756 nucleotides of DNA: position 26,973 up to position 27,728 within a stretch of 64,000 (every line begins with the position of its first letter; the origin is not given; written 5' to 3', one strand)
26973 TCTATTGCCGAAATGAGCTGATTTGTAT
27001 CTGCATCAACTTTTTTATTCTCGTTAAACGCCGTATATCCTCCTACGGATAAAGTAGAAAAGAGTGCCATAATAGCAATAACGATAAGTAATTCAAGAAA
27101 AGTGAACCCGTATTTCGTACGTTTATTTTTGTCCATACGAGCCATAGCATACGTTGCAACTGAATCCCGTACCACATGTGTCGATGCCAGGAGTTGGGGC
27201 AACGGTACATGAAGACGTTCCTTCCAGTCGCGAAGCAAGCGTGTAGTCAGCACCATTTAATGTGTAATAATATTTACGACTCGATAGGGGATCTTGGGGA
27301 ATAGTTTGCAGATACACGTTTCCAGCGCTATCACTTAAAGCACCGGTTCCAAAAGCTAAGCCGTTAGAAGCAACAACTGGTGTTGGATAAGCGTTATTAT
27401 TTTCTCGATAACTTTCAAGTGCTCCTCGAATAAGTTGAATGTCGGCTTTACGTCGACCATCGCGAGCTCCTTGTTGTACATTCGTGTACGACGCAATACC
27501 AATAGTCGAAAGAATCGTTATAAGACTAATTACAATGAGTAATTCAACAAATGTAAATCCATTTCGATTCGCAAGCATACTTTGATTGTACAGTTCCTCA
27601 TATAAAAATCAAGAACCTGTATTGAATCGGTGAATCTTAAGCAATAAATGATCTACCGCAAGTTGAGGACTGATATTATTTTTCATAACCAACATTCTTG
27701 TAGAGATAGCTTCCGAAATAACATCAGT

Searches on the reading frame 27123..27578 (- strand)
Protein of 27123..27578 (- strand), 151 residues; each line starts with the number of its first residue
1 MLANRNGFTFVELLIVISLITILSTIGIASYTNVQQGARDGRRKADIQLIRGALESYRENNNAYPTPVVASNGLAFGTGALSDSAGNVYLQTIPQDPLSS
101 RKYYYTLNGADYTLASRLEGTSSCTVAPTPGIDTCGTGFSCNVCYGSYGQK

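Call 30: search_protein_families(library=pfam, proteins=[window:27123-27578:-])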
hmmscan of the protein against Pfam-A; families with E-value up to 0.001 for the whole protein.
window:27123-27578:- (151 aa): 2 families
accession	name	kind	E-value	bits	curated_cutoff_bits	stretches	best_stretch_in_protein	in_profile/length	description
PF07963.17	N_methyl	-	7.8e-06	25.7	21.2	1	3-26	2-25/27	Prokaryotic N-terminal methylation motif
PF08334.16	T2SSG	-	3.2e-05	24.4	21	1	33-111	4-84/108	Type II secretion system (T2SS), protein G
